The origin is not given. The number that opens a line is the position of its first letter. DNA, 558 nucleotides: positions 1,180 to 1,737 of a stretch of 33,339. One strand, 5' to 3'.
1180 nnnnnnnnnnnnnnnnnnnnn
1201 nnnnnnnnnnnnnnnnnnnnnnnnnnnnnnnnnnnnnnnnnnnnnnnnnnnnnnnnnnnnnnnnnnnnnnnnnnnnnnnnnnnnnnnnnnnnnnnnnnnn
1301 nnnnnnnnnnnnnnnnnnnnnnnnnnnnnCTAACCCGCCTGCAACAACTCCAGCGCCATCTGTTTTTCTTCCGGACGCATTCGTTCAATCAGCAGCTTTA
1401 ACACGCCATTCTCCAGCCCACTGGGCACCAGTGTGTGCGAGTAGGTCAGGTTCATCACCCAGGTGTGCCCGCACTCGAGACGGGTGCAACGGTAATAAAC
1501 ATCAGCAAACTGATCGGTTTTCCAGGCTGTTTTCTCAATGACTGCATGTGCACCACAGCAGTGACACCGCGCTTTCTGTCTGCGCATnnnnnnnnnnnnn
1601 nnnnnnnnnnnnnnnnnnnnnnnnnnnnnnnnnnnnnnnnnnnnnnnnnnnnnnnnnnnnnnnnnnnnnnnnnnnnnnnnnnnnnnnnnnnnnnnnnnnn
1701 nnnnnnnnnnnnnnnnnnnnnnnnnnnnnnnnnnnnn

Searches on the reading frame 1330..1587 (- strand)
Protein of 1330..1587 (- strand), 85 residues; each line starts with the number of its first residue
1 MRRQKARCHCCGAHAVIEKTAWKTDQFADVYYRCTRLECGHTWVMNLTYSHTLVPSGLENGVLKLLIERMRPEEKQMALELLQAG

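Call 7: search_dna_similar(query=window:1333-1587:-, collection=phages, mode=protein, max_rows=40, max_evalue=0.001)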
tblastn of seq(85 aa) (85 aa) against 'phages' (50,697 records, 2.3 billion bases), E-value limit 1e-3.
Records with a match: 135; places in all: 135; records where one place covers at least 80% of the query: 107.
Best place of each record, by identity: <60% 135.
By first word of the organism name: Burkholderia 50; Vibrio 32; Pseudomonas 17; Escherichia 8; Salmonella 5; Pasteurella 5; Aeromonas 4; Haemophilus 4; Cronobacter 2; Yersinia 2; and 4 more.
By host as written in the record: - 15; Burkholderia sp. 15; Burkholderia pseudomallei 14; Salmonella sp. 4; Vibrio alginolyticus 4; Pseudomonas aeruginosa 4; Burkholderia cenocepacia 4; Burkholderia pseudomallei BP82 3; and 55 more.
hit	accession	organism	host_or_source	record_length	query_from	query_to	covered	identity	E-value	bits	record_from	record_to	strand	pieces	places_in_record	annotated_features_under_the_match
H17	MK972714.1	Salmonella phage SW3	Salmonella sp.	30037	1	84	99%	51.8%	2e-22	94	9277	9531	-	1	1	transcriptional regulator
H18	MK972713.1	Salmonella phage SW5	Salmonella sp.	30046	1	84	99%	51.8%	2e-22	94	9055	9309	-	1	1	transcriptional regulator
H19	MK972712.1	Salmonella phage SI7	Salmonella sp.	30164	1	84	99%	51.8%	2e-22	94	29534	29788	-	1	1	transcriptional regulator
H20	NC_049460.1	Salmonella phage SI7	Salmonella sp.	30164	1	84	99%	51.8%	2e-22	94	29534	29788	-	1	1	transcriptional regulator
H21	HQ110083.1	Cronobacter phage ESSI-2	Cronobacter sakazakii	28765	1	85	100%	47.7%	4e-19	85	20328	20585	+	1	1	hypothetical protein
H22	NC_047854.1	Cronobacter phage ESSI-2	Cronobacter sakazakii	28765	1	85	100%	47.7%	4e-19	85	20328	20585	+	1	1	transcriptional regulator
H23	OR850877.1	Salmonella phage S.Kent 1-2-1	Salmonella enterica subsp. enterica ...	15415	1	84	99%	48.2%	7e-18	81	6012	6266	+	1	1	record has no annotation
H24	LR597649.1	Escherichia phage ESSI2_ev015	-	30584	1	84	99%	48.2%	7e-18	81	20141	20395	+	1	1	putative phage gene | FIG01046174: hypothetical protein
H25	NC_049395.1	Escherichia phage ESSI2_ev015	-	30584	1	84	99%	48.2%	7e-18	81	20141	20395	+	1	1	transcriptional regulator | FIG01046174: hypothetical protein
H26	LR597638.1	Escherichia phage ESSI2_ev040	-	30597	1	84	99%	48.2%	7e-18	81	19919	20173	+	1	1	putative phage gene | FIG01046174: hypothetical protein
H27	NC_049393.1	Escherichia phage ESSI2_ev040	-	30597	1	84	99%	48.2%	7e-18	81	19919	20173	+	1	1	transcriptional regulator | FIG01046174: hypothetical protein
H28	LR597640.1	Escherichia phage ESSI2_ev129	-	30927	1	84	99%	48.2%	7e-18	81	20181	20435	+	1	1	putative phage gene | FIG01046174: hypothetical protein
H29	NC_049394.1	Escherichia phage ESSI2_ev129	-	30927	1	84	99%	48.2%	7e-18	81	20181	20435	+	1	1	transcriptional regulator | FIG01046174: hypothetical protein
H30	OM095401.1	Yersinia phage vB_YenM_324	Yersinia enterocolitica 324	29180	1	84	99%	45.9%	1e-17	81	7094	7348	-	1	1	regulator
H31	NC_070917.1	Yersinia phage vB_YenM_324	Yersinia enterocolitica 324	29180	1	84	99%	45.9%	1e-17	81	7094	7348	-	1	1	transcriptional regulator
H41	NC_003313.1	Bacteriophage K139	Vibrio cholerae O139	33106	11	76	78%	46.3%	1e-9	58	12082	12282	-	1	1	transcriptional regulator | terminator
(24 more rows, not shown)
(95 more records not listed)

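Call 10: get_annotated_region(hit=H20, flank=4000)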
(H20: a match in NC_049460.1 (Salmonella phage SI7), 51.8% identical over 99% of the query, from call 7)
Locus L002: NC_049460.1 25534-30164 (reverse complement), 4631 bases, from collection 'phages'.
description: Salmonella phage SI7, complete genome.
organism: Salmonella phage SI7 (NCBI taxid 2592212)
taxonomy: Viruses; Duplodnaviria; Heunggongvirae; Uroviricota; Caudoviricetes; Peduoviridae; Irrigatiovirus; Irrigatiovirus SI7
host: Salmonella sp.; source: irrigation water; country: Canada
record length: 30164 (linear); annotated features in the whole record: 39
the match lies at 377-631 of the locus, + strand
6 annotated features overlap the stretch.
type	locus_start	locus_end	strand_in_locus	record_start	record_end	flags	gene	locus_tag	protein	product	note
CDS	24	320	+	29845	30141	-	-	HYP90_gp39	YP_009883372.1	capsid packaging protein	-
CDS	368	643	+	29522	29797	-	-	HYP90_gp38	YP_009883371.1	transcriptional regulator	-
CDS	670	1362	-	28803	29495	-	-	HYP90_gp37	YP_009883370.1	DNA methyltransferase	-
CDS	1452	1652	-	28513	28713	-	-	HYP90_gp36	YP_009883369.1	hypothetical protein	-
CDS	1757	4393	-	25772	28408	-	-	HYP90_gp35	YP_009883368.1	nicking at origin of replication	-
CDS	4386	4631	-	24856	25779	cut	-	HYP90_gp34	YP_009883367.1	DNA methyltransferase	-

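Call 11: get_annotated_region(hit=H22, flank=4000)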
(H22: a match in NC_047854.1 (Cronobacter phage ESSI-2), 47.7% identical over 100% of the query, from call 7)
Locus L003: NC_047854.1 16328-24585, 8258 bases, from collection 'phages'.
description: Cronobacter phage ESSI-2, complete genome.
organism: Cronobacter phage ESSI-2 (NCBI taxid 947842)
taxonomy: Viruses; Duplodnaviria; Heunggongvirae; Uroviricota; Caudoviricetes; Peduoviridae; Seongnamvirus; Seongnamvirus ESSI2
host: Cronobacter sakazakii; source: -; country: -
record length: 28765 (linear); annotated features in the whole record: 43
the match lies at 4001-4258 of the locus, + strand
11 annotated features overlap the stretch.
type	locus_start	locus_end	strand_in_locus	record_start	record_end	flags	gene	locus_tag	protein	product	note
CDS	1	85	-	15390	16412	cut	-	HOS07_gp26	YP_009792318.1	major capsid protein, P2 family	-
CDS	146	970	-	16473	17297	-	-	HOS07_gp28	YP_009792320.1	head scaffolding protein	-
CDS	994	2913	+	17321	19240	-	-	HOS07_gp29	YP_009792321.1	terminase large subunit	-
CDS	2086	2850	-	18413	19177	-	-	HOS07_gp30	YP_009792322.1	hypothetical protein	-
CDS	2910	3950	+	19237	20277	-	-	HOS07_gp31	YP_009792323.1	portal protein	-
CDS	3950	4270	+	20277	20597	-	-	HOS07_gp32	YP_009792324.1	transcriptional regulator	-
CDS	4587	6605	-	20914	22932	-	-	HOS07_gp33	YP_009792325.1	nicking at origin of replication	-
CDS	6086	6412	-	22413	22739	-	-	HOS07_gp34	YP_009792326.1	hypothetical protein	-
CDS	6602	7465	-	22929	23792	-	-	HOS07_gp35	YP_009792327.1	DNA methyltransferase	-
CDS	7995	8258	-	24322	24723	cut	-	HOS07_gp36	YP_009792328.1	hypothetical protein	-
CDS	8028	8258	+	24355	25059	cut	-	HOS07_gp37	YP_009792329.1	hypothetical protein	-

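Call 12: get_annotated_region(hit=H41, flank=4000)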
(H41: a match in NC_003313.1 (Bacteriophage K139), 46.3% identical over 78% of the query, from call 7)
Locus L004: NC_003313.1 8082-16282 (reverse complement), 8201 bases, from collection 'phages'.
description: Vibrio phage K139, complete genome.
organism: Bacteriophage K139 (NCBI taxid 2905721)
taxonomy: Viruses; Duplodnaviria; Heunggongvirae; Uroviricota; Caudoviricetes; Peduoviridae; Longwoodvirus; Longwoodvirus K139
host: Vibrio cholerae O139; source: -; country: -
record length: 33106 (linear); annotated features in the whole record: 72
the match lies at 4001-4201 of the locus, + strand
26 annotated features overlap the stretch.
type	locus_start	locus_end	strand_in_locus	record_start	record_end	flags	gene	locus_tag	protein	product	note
CDS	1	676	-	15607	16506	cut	O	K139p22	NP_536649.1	head scaffolding protein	putative capsid scaffolding protein; orf17; gpO; O protein; structural capsid protein; bacteriophage P2-like virions ...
regulatory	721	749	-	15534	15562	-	-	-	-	promoter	P17; putative; transcription of orf17 operon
regulatory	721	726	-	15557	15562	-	-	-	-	minus_10_signal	P17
regulatory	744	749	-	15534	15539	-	-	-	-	minus_35_signal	P17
regulatory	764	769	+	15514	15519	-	-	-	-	minus_35_signal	P16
regulatory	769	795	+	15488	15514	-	-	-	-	promoter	P16; putative; transcription of orf16 operon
regulatory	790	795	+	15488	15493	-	-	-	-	minus_10_signal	P16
CDS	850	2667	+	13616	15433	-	P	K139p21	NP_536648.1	terminase large subunit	putative terminase, ATPase subunit; orf16; gpP; P protein; capsid packaging; P protein is probably the ATPase subunit ...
CDS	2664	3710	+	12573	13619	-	Q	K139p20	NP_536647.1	portal protein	putative capsid portal protein; orf15; gpQ; Q protein; structural capsid protein; bacteriophage P2-like virions include ...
CDS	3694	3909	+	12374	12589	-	-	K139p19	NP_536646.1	hypothetical protein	orf14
regulatory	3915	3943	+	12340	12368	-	-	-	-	promoter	P13; putative; transcription of orf13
regulatory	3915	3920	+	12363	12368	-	-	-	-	minus_10_signal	P13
regulatory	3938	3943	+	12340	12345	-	-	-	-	minus_35_signal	P13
CDS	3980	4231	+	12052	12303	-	-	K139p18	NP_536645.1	transcriptional regulator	orf13; zinc-finger protein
regulatory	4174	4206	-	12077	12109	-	-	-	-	terminator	T12; putative rho-independent terminator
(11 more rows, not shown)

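Call 24: find_related_loci(query=window:1333-1587:-, collection=genome_contigs, flank=2500)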
Query seq(85 aa) (85 aa) in genome_contigs; peptide patterns used: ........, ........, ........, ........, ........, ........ (x = any residue, [..] = any of these).
144 stretches matched a pattern; 4 encode a relative of the query (tblastn E <= 1e-3); 4 distinct loci.
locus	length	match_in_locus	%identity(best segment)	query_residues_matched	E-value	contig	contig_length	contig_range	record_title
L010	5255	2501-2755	100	1-85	3e-57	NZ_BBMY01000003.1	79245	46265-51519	Escherichia albertii NBRC 107761 = DSM 17582 strain NBRC 107761, whole genome shotgun sequence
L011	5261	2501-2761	82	1-85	3e-47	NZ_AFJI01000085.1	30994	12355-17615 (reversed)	Edwardsiella ictaluri ATCC 33202 contig00132, whole genome shotgun sequence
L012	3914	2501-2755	81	1-83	9e-46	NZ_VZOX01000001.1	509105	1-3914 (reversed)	Edwardsiella anguillarum strain CCUG 64215 contig_0000001, whole genome shotgun sequence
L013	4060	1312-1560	78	5-85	9e-42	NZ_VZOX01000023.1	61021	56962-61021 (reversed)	Edwardsiella anguillarum strain CCUG 64215 contig_0000023, whole genome shotgun sequence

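Call 25: find_related_loci(query=window:1333-1587:-, collection=viral_contigs, flank=2500)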
Query seq(85 aa) (85 aa) in viral_contigs; peptide patterns used: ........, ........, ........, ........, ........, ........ (x = any residue, [..] = any of these).
53 stretches matched a pattern; 28 encode a relative of the query (tblastn E <= 1e-3); 28 distinct loci.
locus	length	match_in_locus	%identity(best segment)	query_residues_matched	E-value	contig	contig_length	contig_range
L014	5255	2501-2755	100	1-85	3e-56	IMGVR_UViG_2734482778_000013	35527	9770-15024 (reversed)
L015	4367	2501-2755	100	1-85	3e-56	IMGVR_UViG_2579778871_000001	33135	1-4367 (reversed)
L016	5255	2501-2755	100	1-85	3e-56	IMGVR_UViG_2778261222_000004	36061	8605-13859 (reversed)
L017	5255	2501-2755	100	1-85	3e-56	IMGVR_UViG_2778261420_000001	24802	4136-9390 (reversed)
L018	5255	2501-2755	100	1-85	3e-56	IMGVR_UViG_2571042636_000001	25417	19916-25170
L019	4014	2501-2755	100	1-85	2e-56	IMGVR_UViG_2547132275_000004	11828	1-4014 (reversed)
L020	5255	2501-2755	100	1-85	3e-56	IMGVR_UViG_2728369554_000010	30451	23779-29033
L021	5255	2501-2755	100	1-85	3e-56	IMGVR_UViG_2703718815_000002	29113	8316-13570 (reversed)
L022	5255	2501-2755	100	1-85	3e-56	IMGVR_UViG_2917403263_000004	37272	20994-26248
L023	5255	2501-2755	99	1-85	5e-56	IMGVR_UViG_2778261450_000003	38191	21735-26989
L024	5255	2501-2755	99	1-85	6e-56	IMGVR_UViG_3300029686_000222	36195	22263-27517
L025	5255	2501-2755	99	1-85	9e-56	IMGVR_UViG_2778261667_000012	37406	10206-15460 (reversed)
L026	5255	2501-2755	99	1-85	2e-55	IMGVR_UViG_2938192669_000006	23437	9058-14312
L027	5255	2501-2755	99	1-85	3e-55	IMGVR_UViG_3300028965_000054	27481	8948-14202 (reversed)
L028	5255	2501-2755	98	1-85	5e-55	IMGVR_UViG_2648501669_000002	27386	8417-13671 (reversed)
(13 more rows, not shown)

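Call 70: search_protein_families(library=phrogs, proteins=[window:1330-1587:-], max_evalue=0.001)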
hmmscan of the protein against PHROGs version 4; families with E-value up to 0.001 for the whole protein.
window:1330-1587:- (85 aa): 1 family
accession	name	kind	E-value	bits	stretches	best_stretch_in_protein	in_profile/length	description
phrog_603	-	transcription regulation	3.2e-29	103.5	1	1-84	62-149/227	transcriptional regulator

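Call 71: search_protein_families(library=pfam, proteins=[window:1330-1587:-], max_evalue=0.01)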
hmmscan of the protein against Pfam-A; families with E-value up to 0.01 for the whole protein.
window:1330-1587:- (85 aa): 1 family
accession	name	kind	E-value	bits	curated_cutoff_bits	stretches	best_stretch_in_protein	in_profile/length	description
PF04606.18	Ogr_Delta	-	9.4e-13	48.3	26.3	1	7-53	1-47/47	Ogr/Delta-like zinc finger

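Call 72: search_dna_similar(query=window:1333-1587:-, collection=phages, mode=protein, max_rows=45, max_evalue=0.001, rows=spread)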
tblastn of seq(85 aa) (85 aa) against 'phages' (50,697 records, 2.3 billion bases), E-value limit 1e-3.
Records with a match: 135; places in all: 135; records where one place covers at least 80% of the query: 107.
Best place of each record, by identity: <60% 135.
By first word of the organism name: Burkholderia 50; Vibrio 32; Pseudomonas 17; Escherichia 8; Salmonella 5; Pasteurella 5; Aeromonas 4; Haemophilus 4; Cronobacter 2; Yersinia 2; and 4 more.
By host as written in the record: - 15; Burkholderia sp. 15; Burkholderia pseudomallei 14; Salmonella sp. 4; Vibrio alginolyticus 4; Pseudomonas aeruginosa 4; Burkholderia cenocepacia 4; Burkholderia pseudomallei BP82 3; and 55 more.
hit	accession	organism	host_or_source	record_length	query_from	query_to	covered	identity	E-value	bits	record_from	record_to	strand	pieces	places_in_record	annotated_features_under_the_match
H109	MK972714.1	Salmonella phage SW3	Salmonella sp.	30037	1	84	99%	51.8%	2e-22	94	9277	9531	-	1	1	transcriptional regulator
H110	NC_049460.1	Salmonella phage SI7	Salmonella sp.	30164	1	84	99%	51.8%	2e-22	94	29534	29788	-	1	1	transcriptional regulator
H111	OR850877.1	Salmonella phage S.Kent 1-2-1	Salmonella enterica subsp. enterica ...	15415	1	84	99%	48.2%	7e-18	81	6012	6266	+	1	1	record has no annotation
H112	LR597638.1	Escherichia phage ESSI2_ev040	-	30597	1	84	99%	48.2%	7e-18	81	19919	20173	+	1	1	putative phage gene | FIG01046174: hypothetical protein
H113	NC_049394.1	Escherichia phage ESSI2_ev129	-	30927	1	84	99%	48.2%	7e-18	81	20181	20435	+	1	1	transcriptional regulator | FIG01046174: hypothetical protein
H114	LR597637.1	Escherichia phage ESSI2_ev239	-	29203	1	82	96%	45.8%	6e-17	79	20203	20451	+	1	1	putative phage gene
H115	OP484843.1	Aeromonas phage A051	Aeromonas sp.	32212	8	84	91%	41.0%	1e-11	64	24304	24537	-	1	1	none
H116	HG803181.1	Vibrio phage PV94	Vibrio vulnificus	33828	8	76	81%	44.3%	5e-10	59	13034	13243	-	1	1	record has no annotation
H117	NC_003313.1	Bacteriophage K139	Vibrio cholerae O139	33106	11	76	78%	46.3%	1e-9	58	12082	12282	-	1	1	transcriptional regulator | terminator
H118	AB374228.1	Vibrio phage Kappa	-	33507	11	76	78%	46.3%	1e-9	58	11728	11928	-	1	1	kp19: hypothetical zinc-finger protein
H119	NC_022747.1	Vibrio phage VPUSM 8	Vibrio cholerae O1 El Tor Inaba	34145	11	76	78%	46.3%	1e-9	58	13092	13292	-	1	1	transcriptional regulator | terminator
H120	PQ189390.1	Vibrio phage ZF14_PE001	Vibrio cyclitrophicus ZF14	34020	7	75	81%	43.7%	1e-8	55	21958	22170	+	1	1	hypothetical protein (x2)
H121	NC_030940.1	Pseudomonas phage phi3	Pseudomonas aeruginosa WH-SGI-V-07174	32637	8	79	85%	40.0%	9e-8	53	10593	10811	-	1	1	none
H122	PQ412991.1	Pseudomonas phage UFJF_PfPro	Pseudomonas fluorescens UFV 041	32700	11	83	86%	38.4%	1e-8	55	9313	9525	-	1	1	ogr/delta-like zinc finger family protein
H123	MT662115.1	Vibrio phage ValB1MD-2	Vibrio alginolyticus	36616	8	76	81%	40.0%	3e-8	54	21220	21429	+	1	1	none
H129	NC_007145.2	Burkholderia phage phiE52237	Burkholderia pseudomallei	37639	7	81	88%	36.0%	6e-7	50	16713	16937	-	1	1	transcriptional regulator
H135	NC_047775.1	Salinivibrio phage SMHB1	Salinivibrio sp.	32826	4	76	86%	36.0%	8e-4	42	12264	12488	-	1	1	PP_00025: transcriptional regulator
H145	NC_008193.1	Pasteurella phage F108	Pasteurella multocida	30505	8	82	88%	31.6%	1e-5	47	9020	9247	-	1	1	transcriptional regulator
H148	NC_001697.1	Haemophilus phage HP1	-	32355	9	75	79%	33.8%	9e-5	44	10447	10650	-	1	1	none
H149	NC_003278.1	Pseudomonas phage phiCTX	Pseudomonas aeruginosa (strain PA158)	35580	5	65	72%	36.1%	3e-4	43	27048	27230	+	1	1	transcriptional regulator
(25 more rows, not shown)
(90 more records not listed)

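Call 73: get_annotated_region(hit=H148, flank=5500)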
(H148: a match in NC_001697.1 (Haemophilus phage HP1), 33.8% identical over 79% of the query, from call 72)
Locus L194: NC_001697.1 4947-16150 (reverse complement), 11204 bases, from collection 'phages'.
description: Haemophilus phage HP1 strain HP1c1, complete genome.
organism: Haemophilus phage HP1 (NCBI taxid 2992577)
taxonomy: Viruses; Duplodnaviria; Heunggongvirae; Uroviricota; Caudoviricetes; Peduoviridae; Hpunavirus; Hpunavirus HP1
host: -; source: -; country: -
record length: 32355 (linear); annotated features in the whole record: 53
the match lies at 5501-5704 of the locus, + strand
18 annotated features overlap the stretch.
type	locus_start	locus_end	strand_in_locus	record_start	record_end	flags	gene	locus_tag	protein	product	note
CDS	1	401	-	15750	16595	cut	M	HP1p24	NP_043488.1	terminase small subunit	orf19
CDS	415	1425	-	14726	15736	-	N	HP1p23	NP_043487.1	hypothetical protein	orf18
CDS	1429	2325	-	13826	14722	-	O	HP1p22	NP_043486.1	head scaffolding protein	orf17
CDS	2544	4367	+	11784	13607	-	P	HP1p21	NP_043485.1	terminase large subunit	orf16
CDS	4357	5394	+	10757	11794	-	Q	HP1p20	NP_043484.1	portal protein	orf15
regulatory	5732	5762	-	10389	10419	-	-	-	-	terminator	T31 terminator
CDS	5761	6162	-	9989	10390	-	-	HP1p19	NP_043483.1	toxin-antitoxin system HicB-like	orf14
regulatory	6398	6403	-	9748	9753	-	-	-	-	minus_10_signal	P31 promoter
regulatory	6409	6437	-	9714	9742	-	-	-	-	terminator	TR terminator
regulatory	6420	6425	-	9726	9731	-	-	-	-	minus_35_signal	P31 promoter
CDS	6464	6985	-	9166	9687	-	-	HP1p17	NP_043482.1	DNA methyltransferase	orf13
CDS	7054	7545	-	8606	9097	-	-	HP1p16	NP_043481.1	MazG-like pyrophosphatase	orf12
CDS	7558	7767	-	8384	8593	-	-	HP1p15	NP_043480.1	hypothetical protein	orf11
CDS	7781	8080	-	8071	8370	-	-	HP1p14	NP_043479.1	hypothetical protein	orf10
CDS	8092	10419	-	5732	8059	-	rep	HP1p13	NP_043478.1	nicking at origin of replication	-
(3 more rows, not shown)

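Call 74: get_annotated_region(hit=H121, flank=5500)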
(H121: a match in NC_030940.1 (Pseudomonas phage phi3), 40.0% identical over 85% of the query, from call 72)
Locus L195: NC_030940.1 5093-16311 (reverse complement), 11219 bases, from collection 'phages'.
description: Pseudomonas phage phi3, complete genome.
organism: Pseudomonas phage phi3 (NCBI taxid 1754217)
taxonomy: Viruses; Duplodnaviria; Heunggongvirae; Uroviricota; Caudoviricetes; Peduoviridae; Phitrevirus; Phitrevirus phi3
host: Pseudomonas aeruginosa WH-SGI-V-07174; source: hospital; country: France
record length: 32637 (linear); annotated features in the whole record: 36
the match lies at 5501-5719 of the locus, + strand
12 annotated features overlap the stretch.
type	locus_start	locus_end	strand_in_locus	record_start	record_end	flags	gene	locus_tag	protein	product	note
CDS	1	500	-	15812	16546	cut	-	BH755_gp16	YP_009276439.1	terminase small subunit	Prophage PssSM-01, putative terminase, endonuclease subunit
CDS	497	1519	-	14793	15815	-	-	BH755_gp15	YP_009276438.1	major capsid protein, P2 family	Phage major capsid protein, P2 family (Precursor)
CDS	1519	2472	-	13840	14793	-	-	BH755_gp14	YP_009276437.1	head scaffolding protein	Phage capsid scaffolding protein (GPO) serine peptidase (Precursor)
CDS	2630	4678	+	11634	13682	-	-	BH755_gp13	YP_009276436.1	terminase large subunit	Prophage PSSB64-01, putative phage terminase, ATPase subunit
CDS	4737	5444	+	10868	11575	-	-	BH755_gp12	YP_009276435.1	portal protein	PBSX family phage portal protein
CDS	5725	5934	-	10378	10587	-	-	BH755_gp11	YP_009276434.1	hypothetical protein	-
CDS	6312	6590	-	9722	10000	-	-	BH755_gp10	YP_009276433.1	hypothetical protein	-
CDS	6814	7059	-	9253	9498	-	-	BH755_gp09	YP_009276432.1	partition protein ATPase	-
CDS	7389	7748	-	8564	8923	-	-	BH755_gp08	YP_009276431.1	hypothetical protein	-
CDS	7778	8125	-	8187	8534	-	-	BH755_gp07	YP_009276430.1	hypothetical protein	-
CDS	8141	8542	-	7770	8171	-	-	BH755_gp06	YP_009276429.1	hypothetical protein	-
CDS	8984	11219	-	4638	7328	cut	-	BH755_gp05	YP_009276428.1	DNA primase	-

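Call 75: get_annotated_region(hit=H129, flank=5500)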
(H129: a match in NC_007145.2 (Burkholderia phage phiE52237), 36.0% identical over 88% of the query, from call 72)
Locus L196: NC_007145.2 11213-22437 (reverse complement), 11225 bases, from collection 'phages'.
description: Burkholderia prophage phi52237, complete genome.
organism: Burkholderia phage phiE52237 (NCBI taxid 2681592)
taxonomy: Viruses; Duplodnaviria; Heunggongvirae; Uroviricota; Caudoviricetes; Peduoviridae; Tigrvirus; Tigrvirus phi52237
host: Burkholderia pseudomallei; source: -; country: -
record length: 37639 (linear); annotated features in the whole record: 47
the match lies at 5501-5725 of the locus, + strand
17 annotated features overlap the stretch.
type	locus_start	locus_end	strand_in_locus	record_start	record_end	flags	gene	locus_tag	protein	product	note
CDS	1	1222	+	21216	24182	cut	-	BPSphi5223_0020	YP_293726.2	tail length tape measure protein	gp27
CDS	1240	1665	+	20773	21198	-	-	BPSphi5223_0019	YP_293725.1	tail protein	gp26; identified by match to protein family HMM PF06995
CDS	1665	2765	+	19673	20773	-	D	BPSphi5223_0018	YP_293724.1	tail protein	gpD; D protein; bacteriophage P2-like virions include a head and a tail; D protein contributes to tail formation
CDS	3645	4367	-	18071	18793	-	-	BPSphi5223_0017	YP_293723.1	membrane protein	gp24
CDS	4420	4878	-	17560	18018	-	-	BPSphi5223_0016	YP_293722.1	helix-turn-helix domain-containing protein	gp23; identified by match to protein family HMM PF01381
CDS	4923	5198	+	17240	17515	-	-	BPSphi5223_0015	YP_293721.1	Arc-like repressor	gp22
CDS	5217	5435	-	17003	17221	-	-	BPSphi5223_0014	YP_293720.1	hypothetical protein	gp21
CDS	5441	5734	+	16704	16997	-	-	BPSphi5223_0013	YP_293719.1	transcriptional regulator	gp20; identified by match to protein family HMM PF04606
CDS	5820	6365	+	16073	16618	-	-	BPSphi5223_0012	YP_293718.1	anti-repressor Ant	gp19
CDS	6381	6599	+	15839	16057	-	-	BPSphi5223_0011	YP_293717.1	hypothetical protein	gp18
CDS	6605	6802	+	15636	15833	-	-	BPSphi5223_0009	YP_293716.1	hypothetical protein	gp17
CDS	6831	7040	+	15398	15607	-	-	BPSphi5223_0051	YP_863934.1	membrane protein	gp16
CDS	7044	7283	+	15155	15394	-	-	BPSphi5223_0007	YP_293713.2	hypothetical protein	gp15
CDS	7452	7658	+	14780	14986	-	-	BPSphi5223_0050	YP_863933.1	hypothetical protein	gp14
CDS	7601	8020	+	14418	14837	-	-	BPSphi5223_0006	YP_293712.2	hypothetical protein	gp13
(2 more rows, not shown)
